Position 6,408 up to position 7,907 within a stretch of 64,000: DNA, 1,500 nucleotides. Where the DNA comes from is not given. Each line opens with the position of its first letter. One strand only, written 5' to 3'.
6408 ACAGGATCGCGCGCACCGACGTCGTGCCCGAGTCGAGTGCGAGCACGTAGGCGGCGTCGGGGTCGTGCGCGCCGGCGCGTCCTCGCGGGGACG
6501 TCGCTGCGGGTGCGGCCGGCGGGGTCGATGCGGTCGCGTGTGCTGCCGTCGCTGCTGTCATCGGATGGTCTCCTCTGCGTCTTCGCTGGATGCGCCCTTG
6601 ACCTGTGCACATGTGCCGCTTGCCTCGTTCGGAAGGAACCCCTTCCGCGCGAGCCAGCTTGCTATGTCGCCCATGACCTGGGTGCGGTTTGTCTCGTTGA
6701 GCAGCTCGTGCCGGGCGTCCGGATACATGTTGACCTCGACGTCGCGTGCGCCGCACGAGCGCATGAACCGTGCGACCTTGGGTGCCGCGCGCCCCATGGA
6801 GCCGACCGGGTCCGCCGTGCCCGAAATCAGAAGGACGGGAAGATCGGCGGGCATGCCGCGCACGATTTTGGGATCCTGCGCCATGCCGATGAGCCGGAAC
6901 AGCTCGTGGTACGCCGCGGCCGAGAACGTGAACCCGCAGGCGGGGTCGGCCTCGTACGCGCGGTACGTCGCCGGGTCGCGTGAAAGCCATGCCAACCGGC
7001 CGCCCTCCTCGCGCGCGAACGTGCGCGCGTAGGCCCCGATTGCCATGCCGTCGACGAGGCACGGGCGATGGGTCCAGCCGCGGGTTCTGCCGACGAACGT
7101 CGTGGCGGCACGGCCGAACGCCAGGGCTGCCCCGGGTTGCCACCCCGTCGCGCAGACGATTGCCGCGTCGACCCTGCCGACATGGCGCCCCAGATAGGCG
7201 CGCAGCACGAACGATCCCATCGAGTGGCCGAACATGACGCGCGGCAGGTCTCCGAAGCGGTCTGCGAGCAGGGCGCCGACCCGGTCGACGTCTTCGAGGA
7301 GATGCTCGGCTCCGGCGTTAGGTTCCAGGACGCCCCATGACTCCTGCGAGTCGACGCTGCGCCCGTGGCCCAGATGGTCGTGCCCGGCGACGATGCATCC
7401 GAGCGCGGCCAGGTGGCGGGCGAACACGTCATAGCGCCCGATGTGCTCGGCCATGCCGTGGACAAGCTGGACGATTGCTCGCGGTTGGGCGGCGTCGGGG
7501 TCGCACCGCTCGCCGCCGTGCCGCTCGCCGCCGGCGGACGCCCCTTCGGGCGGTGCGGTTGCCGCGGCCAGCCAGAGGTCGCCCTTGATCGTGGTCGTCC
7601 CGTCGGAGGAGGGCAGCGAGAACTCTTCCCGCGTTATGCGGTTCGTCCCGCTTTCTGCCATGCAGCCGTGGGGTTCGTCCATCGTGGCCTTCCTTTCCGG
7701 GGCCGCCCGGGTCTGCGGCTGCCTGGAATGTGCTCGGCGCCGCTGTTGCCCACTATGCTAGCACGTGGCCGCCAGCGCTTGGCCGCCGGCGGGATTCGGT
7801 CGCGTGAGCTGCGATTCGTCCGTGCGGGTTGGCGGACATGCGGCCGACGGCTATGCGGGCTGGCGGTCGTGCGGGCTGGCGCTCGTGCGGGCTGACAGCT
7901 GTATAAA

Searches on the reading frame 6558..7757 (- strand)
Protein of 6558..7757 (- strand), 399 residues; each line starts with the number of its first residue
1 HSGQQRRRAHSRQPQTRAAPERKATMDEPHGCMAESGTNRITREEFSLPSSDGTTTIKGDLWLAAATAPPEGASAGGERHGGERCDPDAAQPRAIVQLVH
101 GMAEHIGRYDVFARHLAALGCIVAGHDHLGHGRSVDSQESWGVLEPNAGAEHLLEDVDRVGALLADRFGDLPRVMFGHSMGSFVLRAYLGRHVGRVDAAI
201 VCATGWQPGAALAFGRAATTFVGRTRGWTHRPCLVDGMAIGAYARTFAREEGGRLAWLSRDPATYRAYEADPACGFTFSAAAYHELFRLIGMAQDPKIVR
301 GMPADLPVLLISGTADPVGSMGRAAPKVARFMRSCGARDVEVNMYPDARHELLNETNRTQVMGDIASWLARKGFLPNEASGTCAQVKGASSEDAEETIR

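Call 12: search_protein_families(library=pfam, proteins=[window:6558-7757:-], max_evalue=0.0001)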
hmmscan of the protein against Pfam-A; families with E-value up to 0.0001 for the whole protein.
window:6558-7757:- (399 aa): 2 families
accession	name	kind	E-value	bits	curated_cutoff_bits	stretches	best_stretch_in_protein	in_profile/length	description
PF12146.15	Hydrolase_4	-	5.8e-45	153.9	27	1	91-357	2-239/239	Serine aminopeptidase, S33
PF00561.26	Abhydrolase_1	-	1.1e-13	51.9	25.8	1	98-352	5-240/245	alpha/beta hydrolase fold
